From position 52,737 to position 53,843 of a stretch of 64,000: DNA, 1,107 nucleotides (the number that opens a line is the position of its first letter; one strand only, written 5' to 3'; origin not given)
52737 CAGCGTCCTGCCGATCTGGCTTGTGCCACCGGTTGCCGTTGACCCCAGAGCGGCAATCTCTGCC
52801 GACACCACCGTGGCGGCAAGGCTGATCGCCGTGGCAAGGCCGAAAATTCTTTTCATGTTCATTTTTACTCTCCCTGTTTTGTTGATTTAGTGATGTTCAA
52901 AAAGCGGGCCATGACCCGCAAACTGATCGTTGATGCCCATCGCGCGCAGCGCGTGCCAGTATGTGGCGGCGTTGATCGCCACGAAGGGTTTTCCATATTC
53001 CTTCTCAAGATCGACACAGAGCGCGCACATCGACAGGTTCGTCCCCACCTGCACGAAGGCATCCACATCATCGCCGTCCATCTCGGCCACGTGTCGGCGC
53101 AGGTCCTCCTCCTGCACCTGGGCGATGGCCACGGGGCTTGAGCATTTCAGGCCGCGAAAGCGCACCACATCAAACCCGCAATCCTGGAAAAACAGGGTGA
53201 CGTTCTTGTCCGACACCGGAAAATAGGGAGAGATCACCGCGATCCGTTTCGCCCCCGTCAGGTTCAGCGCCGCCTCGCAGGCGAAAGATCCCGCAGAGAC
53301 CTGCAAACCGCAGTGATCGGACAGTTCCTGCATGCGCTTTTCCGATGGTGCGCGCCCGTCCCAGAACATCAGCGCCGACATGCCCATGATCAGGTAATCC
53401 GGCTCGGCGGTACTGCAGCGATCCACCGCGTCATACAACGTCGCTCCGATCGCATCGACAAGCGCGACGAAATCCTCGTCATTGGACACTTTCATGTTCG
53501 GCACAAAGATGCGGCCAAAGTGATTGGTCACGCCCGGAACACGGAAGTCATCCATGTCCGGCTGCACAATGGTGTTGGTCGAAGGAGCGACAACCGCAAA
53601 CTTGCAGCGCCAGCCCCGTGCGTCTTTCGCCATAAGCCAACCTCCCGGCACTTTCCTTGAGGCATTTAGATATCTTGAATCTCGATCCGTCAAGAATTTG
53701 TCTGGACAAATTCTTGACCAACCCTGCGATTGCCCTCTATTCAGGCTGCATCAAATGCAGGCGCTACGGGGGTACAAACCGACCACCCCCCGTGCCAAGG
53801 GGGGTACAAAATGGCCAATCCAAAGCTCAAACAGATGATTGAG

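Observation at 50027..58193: Unassigned GntR-controlled catabolic cluster resembling a re-engineered maleamate pathway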

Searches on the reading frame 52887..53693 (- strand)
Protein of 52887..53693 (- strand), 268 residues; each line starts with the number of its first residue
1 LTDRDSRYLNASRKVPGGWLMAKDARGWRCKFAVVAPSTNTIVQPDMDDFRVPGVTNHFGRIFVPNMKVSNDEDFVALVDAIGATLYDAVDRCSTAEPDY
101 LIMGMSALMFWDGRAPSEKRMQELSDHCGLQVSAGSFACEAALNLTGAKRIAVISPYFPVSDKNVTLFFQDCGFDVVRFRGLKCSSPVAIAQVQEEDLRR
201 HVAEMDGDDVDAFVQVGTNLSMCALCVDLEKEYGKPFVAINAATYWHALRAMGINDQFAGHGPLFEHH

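Call 3: search_protein_families(library=pfam, proteins=[window:52887-53693:-])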
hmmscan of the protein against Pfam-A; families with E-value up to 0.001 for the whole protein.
window:52887-53693:- (268 aa): 1 family
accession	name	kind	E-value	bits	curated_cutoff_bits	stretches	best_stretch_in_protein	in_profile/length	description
PF17645.6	Amdase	-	4.1e-16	59.8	25.9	1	102-265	64-228/228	Arylmalonate decarboxylase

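Call 4: search_protein_families(library=ncbifam, proteins=[window:52887-53693:-])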
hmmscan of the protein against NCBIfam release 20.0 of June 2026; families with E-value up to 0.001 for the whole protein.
window:52887-53693:- (268 aa): 2 families
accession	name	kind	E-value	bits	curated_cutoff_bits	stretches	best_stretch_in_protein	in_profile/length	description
TIGR02990.1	ectoine_eutA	equivalog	1.9e-14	53.8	318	1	131-266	103-238/239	ectoine utilization protein EutA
NF052327.1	arylmal_decarb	equivalog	4.1e-14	52.8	225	1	101-266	65-231/231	arylmalonate decarboxylase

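Call 7: search_solved_structures(query=window:52890-53633:-, max_evalue=1, show_alignments=3)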
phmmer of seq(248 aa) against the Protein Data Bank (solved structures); distinct sequences matched with E-value up to 1: 11.
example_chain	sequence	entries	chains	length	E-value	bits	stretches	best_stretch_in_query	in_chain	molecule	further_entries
4fq5_B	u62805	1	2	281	9.9e-11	44.9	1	113-245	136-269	Maleate cis-trans isomerase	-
4fq7_A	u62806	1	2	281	1.6e-10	44.2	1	112-245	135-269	Maleate cis-trans isomerase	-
2xed_A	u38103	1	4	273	8.5e-07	32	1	14-244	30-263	PUTATIVE MALEATE ISOMERASE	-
2xec_A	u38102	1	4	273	1.7e-06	31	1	14-244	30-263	PUTATIVE MALEATE ISOMERASE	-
3dg9_A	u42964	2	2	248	0.00014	24.7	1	82-246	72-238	Arylmalonate decarboxylase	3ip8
3dtv_A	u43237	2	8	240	0.00016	24.6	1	82-246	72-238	Arylmalonate decarboxylase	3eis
2vlb_A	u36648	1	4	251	0.00018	24.4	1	82-246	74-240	ARYLMALONATE DECARBOXYLASE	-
3ixm_A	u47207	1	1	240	0.00025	23.9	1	80-246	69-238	Arylmalonate decarboxylase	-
3ixl_A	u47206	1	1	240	0.00028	23.8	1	80-246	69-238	Arylmalonate decarboxylase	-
4ix1_A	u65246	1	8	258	0.0004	23.3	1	185-245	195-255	hypothetical protein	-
2dgd_A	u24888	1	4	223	0.14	14.9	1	128-238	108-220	223aa long hypothetical arylmalonate decarboxylase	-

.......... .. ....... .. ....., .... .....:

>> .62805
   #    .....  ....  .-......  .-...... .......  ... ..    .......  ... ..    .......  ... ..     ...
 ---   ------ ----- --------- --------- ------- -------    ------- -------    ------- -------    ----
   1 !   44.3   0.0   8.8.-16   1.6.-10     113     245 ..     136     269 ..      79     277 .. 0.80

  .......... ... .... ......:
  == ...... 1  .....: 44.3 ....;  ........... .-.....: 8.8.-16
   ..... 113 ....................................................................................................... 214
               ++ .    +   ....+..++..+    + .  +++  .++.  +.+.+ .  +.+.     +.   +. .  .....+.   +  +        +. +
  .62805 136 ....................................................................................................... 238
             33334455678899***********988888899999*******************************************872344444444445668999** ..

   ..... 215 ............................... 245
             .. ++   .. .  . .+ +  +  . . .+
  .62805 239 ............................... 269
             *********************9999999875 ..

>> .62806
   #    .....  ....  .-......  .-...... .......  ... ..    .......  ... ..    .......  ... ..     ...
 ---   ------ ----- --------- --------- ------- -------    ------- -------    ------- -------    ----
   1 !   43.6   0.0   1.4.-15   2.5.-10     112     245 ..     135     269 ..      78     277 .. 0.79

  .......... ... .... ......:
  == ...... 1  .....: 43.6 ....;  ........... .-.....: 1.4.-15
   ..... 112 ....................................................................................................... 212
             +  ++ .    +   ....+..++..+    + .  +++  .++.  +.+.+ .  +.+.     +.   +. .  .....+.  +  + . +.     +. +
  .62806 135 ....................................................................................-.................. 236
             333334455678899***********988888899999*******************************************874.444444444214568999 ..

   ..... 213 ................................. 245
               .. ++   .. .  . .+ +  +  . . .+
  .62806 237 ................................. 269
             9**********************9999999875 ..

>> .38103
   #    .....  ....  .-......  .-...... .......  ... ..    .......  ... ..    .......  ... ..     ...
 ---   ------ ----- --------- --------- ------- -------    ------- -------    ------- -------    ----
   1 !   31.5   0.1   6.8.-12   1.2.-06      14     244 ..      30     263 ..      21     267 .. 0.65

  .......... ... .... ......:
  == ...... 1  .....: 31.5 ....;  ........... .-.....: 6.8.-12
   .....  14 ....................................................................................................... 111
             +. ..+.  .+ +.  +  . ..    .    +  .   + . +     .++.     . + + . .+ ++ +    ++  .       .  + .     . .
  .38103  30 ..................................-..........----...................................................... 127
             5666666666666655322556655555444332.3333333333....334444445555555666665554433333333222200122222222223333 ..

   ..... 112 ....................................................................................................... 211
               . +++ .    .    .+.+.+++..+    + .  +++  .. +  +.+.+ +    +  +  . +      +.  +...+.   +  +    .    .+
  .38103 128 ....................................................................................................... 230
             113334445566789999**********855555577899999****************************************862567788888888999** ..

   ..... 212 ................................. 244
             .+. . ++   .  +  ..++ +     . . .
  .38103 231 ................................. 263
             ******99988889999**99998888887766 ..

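Call 9: find_homologous_proteins(query=window:52890-53633:-, max_evalue=0.00001)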
Query seq(248 aa) (248 aa): 6634 proteins with E <= 0.00001 among 6903 candidates; the best 120 are listed.
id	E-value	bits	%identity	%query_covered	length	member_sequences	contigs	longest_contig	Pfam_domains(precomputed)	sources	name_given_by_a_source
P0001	6.8e-161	552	94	100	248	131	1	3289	PF17645.7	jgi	jgi:maleate isomerase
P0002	2.7e-160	550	95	100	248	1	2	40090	PF17645.7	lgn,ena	-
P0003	1.9e-159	547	95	100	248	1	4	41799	PF17645.7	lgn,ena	-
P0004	4.0e-159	546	95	100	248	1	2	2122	PF17645.7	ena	-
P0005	6.5e-159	545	95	100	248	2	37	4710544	PF17645.7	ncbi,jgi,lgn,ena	-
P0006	2.2e-158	543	94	100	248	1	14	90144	PF17645.7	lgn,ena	-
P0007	6.3e-158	542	94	100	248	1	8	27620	PF17645.7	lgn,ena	-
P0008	2.2e-157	540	94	100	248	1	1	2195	PF17645.7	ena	-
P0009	2.3e-157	540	94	100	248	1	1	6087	PF17645.7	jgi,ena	-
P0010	1.1e-156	538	93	100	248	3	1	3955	PF17645.7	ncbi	-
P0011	4.0e-156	536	93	100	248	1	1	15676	PF17645.7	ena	-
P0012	4.7e-154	529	92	100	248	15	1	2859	PF17645.7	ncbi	-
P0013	6.1e-153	525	92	100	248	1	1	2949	PF17645.7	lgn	-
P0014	1.7e-152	524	91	100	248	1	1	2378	PF17645.7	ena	-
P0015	1.5e-151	521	90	100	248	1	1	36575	PF17645.7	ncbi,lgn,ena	-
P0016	2.9e-151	520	90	100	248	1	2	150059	PF17645.7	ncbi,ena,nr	ncbi:MAG: arylmalonate decarboxylase [Rhodobacter sp.]|nr:arylmalonate decarboxylase [Rhodobacter sp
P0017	3.7e-150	516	89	100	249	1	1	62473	PF17645.7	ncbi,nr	ncbi:MAG: arylmalonate decarboxylase [Rhodobacteraceae bacterium]|nr:arylmalonate decarboxylase [Par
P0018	6.0e-150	516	90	100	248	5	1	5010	PF17645.7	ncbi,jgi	ncbi:MAG: maleate isomerase [Paracoccaceae bacterium]|jgi:maleate isomerase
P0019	3.7e-149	513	89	100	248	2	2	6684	PF17645.7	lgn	-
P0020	4.2e-148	510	89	100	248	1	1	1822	PF17645.7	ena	-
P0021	1.7e-147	508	88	100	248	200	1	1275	PF17645.7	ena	-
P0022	2.9e-147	507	88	100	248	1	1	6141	PF17645.7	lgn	-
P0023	1.3e-146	505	88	100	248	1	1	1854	PF17645.7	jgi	-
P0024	3.1e-146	504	87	100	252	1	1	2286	PF17645.7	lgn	-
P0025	3.3e-146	503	88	100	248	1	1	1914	PF17645.7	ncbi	-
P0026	1.0e-145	502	88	100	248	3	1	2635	PF17645.7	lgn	-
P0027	3.2e-144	497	85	100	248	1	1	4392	PF17645.7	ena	-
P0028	6.1e-144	496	85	100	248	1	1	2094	PF17645.7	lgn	-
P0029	2.8e-143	494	86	100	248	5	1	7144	PF17645.7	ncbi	-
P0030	1.6e-142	491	85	100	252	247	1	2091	PF17645.7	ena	-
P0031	3.9e-142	490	85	100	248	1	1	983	PF17645.7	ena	-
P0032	5.3e-142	490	86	100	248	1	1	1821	PF17645.7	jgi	jgi:maleate isomerase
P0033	6.8e-142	489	84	100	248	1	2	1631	PF17645.7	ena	-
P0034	8.3e-142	489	85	100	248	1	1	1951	PF17645.7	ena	-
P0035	3.2e-141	487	85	100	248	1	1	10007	PF17645.7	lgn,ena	-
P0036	3.3e-141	487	83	100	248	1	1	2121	PF17645.7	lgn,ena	-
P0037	3.3e-141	487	83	100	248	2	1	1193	PF17645.7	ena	-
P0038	4.7e-141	487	84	100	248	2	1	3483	PF17645.7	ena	-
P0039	4.7e-141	487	84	100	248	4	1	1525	PF17645.7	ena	-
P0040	6.6e-141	486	84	100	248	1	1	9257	PF17645.7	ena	-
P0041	1.2e-140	485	84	100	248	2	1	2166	PF17645.7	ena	-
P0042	1.3e-140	485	83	100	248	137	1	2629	PF17645.7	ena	-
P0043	3.2e-140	484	83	100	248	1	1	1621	PF17645.7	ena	-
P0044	8.4e-140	482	84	100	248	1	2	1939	PF17645.7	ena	-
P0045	1.2e-139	482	83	100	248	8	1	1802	PF17645.7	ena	-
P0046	1.6e-138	478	82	100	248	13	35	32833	PF17645.7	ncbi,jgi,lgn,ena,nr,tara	ncbi:arylmalonate decarboxylase [Rhodobacteraceae bacterium]|nr:arylmalonate decarboxylase [Paracocc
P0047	3.2e-138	477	83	99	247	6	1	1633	PF17645.7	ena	-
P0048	4.0e-138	477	83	100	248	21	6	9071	PF17645.7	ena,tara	tara:strand:+ start:531 stop:1277 length:747 start_codon:yes stop_codon:yes gene_type:complete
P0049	4.8e-138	477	84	100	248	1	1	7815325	PF17645.7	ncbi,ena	-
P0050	4.0e-137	474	82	100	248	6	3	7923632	PF17645.7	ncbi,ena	-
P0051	4.4e-137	474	82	100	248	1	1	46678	PF17645.7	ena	-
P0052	5.1e-137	473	83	100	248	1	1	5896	PF17645.7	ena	-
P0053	5.7e-137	473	82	100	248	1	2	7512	PF17645.7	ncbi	ncbi:MAG: arylmalonate decarboxylase [Pseudomonadota bacterium]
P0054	1.0e-136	472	82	100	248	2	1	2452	PF17645.7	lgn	-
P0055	1.5e-136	472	81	100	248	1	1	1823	PF17645.7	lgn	-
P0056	2.4e-136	471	84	100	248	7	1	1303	PF17645.7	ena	-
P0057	2.8e-136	471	82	100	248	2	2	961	PF17645.7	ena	-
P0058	4.3e-135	467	81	100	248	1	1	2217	PF17645.7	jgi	jgi:maleate isomerase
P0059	7.8e-135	466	83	100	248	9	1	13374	PF17645.7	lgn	-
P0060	1.0e-134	466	79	100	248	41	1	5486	PF17645.7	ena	-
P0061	3.0e-134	464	81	100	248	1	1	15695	PF17645.7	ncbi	ncbi:MAG: arylmalonate decarboxylase [Pseudomonadota bacterium]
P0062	4.0e-134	464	82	100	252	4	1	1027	PF17645.7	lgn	-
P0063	1.5e-133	462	82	100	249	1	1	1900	PF17645.7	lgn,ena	-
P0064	2.4e-133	461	79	100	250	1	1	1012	PF17645.7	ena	-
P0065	3.7e-133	461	80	100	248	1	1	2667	PF17645.7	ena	-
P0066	1.9e-132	458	80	100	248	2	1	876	PF17645.7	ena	-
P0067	5.9e-132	457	80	100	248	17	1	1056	PF17645.7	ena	-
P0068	1.2e-131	456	81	100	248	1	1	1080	PF17645.7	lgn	-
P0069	1.8e-131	455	80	100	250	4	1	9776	PF17645.7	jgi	-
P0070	2.8e-131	455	79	100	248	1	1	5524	PF17645.7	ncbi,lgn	ncbi:MAG: arylmalonate decarboxylase [Pseudomonadota bacterium]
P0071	3.3e-131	454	80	99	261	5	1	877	PF17645.7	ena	-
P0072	6.1e-131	453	79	100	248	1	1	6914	PF17645.7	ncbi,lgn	ncbi:MAG: arylmalonate decarboxylase [Pseudomonadota bacterium]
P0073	8.8e-131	453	78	100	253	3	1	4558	PF17645.7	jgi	jgi:maleate isomerase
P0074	1.2e-130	453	79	100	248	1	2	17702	PF17645.7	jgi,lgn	-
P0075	1.4e-130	452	80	100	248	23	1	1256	PF17645.7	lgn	-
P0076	1.5e-130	452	79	100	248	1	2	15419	PF17645.7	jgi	-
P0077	1.7e-130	452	80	100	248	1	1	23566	PF17645.7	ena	-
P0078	2.6e-130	451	79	100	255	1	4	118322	PF17645.7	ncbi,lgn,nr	ncbi:MAG: igiC protein [Paracoccaceae bacterium]|nr:MAG: arylmalonate decarboxylase [Alphaproteobact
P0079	3.8e-130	451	78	100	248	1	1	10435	PF17645.7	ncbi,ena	ncbi:MAG: maleate cis-trans isomerase family protein [Hyphomicrobiaceae bacterium]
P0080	4.0e-130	451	81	100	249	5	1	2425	PF17645.7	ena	-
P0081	7.8e-130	450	79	100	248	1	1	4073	PF17645.7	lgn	-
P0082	1.8e-129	449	78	100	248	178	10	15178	PF17645.7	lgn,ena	-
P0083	1.9e-129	449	79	100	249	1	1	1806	PF17645.7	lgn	-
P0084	4.5e-129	447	78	100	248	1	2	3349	PF17645.7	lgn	-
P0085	1.1e-128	446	78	100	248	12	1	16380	PF17645.7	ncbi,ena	-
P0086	2.9e-128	445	84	91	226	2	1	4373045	PF17645.7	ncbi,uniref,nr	ncbi:maleate cis-trans isomerase family protein [Pikeienuella piscinae]|uniref:maleate cis-trans iso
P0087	4.5e-128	444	79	100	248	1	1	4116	PF17645.7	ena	-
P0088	4.7e-128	444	79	100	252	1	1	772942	PF17645.7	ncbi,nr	ncbi:arylmalonate decarboxylase [Rhodobacteraceae bacterium CCMM004]|nr:arylmalonate decarboxylase [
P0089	6.5e-128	444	78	100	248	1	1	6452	PF17645.7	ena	-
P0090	1.2e-127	443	79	100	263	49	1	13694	PF17645.7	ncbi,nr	ncbi:MAG: arylmalonate decarboxylase [Amylibacter sp.]|nr:arylmalonate decarboxylase [Amylibacter sp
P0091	2.2e-127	442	78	100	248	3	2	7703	PF17645.7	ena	-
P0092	3.7e-127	441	74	100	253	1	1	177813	PF17645.7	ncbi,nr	ncbi:MAG: arylmalonate decarboxylase [Methylobacterium sp.]|nr:MAG: arylmalonate decarboxylase [Meth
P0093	5.8e-127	440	79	100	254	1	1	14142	PF17645.7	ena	-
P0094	7.3e-127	440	77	100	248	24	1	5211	PF17645.7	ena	-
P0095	5.6e-126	437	77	100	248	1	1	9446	PF17645.7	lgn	-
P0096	7.7e-126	437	76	100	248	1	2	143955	PF17645.7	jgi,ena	jgi:maleate isomerase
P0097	1.7e-125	436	75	100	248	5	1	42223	PF17645.7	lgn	-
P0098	5.5e-125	434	78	100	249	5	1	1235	PF17645.7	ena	-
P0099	7.2e-125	434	76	100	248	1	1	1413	PF17645.7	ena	-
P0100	1.3e-124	433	76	100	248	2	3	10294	PF17645.7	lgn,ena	-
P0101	2.3e-124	432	75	100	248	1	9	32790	PF17645.7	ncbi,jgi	-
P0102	5.0e-124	431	75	100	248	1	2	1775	PF17645.7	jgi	jgi:maleate isomerase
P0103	5.5e-124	431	75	100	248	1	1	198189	PF17645.7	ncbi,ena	-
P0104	4.3e-123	428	73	100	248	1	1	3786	PF17645.7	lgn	-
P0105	4.5e-123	428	76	100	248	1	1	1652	PF17645.7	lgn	-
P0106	6.0e-123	427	76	100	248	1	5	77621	PF17645.7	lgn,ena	-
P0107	7.5e-123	427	77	100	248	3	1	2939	PF17645.7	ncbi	ncbi:MAG: arylmalonate decarboxylase [Pseudomonadota bacterium]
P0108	8.7e-123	427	74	100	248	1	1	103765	PF17645.7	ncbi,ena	-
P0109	2.1e-122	426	74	99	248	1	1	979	PF17645.7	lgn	-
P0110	3.2e-122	425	76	99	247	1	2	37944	PF17645.7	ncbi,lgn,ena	-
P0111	3.7e-122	425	75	100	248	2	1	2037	PF17645.7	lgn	-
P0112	3.9e-122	425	75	100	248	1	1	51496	PF17645.7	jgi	-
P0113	4.1e-122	425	73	100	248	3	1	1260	PF17645.7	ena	-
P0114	4.8e-122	424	74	99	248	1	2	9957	PF17645.7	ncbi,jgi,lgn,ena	ncbi:MAG: arylmalonate decarboxylase [Alphaproteobacteria bacterium]|jgi:maleate isomerase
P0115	5.2e-122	424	74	100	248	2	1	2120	PF17645.7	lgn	-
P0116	6.2e-122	424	76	99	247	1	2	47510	PF17645.7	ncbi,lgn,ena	-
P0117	6.4e-122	424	74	100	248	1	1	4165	PF17645.7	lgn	-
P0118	7.4e-122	424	74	100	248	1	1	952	PF17645.7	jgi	jgi:Maleate cis-trans isomerase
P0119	7.7e-122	424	73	100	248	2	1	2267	PF17645.7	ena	-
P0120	9.2e-122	423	73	100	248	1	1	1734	PF17645.7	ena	-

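Call 15: find_related_loci(query=A1, collection=genome_contigs, flank=10000)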
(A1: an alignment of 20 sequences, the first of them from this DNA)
Query A1 (248 aa) in genome_contigs; peptide patterns used: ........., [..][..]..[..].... (x = any residue, [..] = any of these).
301 stretches matched a pattern; 298 encode a relative of the query (tblastn E <= 1e-3); the best 80 are kept; 80 distinct loci.
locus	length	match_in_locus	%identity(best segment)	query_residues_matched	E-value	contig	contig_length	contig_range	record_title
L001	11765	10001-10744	95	1-248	3e-164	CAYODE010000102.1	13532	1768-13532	MAG TPA_asm: uncultured Aestuariivita sp. isolate SRP342821_co1_26 genome assembly, contig: NODE_3658_length_13532_cov_1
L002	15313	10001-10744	94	1-248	5e-162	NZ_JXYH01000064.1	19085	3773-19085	Aestuariivita boseongensis strain BS-B2 contig64, whole genome shotgun sequence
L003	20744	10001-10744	95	1-248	6e-162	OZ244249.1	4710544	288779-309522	MAG: Paracoccaceae bacterium isolate e42669d6-ef2b-4b89-b85b-4eb5866e1337 genome assembly, chromosome: 1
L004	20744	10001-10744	91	1-248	1e-159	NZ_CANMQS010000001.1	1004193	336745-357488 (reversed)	Uncultured Sulfitobacter sp. isolate 2-538A.fasta NODE_1, whole genome shotgun sequence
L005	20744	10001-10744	92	1-248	6e-160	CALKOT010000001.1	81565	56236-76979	MAG: uncultured Rhodobacteraceae bacterium isolate S4_Bin_METABAT__127_1 genome assembly, contig: c_000001612595, whole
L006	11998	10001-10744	91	1-248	2e-159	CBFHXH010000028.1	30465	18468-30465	MAG: uncultured Pikeienuella sp. isolate Co_bin_305_indper genome assembly, contig: Co_bin_305_indper_c28, whole genome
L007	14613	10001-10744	92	1-248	3e-158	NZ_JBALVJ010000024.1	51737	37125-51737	MAG: Sulfitobacter sp. isolate 5NakV-05 NODE_299_length_51737_cov_69.478619, whole genome shotgun sequence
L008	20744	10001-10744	91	1-248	6e-158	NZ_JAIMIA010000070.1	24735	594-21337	Tateyamaria pelophila strain DSM 17270 T_pelophila_Scaf70_length_24735_cov_108.696, whole genome shotgun sequence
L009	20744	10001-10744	90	1-248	4e-157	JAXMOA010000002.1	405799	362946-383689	MAG: Marinibacterium sp. isolate EC_MBin.35 ECX_57CoAssmbCtg, whole genome shotgun sequence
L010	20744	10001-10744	90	1-248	3e-156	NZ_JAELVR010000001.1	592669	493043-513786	Sedimentitalea arenosa strain CAU 1593 contig1, whole genome shotgun sequence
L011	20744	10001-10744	90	1-248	6e-156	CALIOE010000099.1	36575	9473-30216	MAG: uncultured Rhizobiaceae group bacterium isolate R2_Bin_Bin_118_1 genome assembly, contig: c_000000054493, whole gen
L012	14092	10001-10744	91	1-248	7e-156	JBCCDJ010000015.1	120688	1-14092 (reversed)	MAG: Pseudomonadota bacterium isolate P01_A01_bin.81 k141_1064295_length_120688_cov_39.2494, whole genome shotgun sequen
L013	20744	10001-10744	89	1-248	2e-155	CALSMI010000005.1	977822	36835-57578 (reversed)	MAG: uncultured Rhizobiaceae group bacterium isolate S_MB273 genome assembly, contig: contig_12289_S_MB273, whole genome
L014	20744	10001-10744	90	1-248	8e-155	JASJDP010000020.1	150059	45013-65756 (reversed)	MAG: Rhodobacter sp. isolate MO_188.B50 MO_188.c_136, whole genome shotgun sequence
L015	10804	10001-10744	89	1-248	2e-154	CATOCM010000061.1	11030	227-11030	MAG: uncultured Planktomarina sp. isolate TARA_SAMEA4397426_METAG_DDEDKPON genome assembly, contig: TARA_SAMEA4397426_ME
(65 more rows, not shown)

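Call 42: predict_structure(alignment_id=A1)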
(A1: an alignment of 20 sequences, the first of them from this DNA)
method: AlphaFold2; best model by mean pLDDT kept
length: 248 residues; sequences in the alignment: 20
mean_pLDDT: 66.8   pTM: 0.72
mean pLDDT of the five models: 66.8, 64.6, 63.0, 61.1, 50.9
residues with pLDDT >= 90: 33; 70-90: 90; 50-70: 69; < 50: 56
segments of 3 or more residues with pLDDT < 50: 1-28, 34-42, 74-88, 113-115
pLDDT, mean of each block of 10 residues (from residue 1): 30 32 41 45 63 76 66 47 46 71 66 58 86 75 79 89 70 80 95 78 81 89 69 66 75
secondary structure, 60 per line:
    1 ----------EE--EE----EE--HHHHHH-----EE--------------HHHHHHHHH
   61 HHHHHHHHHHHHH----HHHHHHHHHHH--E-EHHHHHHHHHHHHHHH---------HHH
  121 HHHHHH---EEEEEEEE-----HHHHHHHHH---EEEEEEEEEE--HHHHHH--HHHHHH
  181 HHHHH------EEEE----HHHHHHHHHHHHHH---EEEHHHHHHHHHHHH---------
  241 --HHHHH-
elements in order: H25-30 H52-73 H78-88 H94-108 H118-126 E130-137 H143-151 E155-164 H167-172 H175-185 E192-195 H200-213 E217-219 H220-231 H243-247
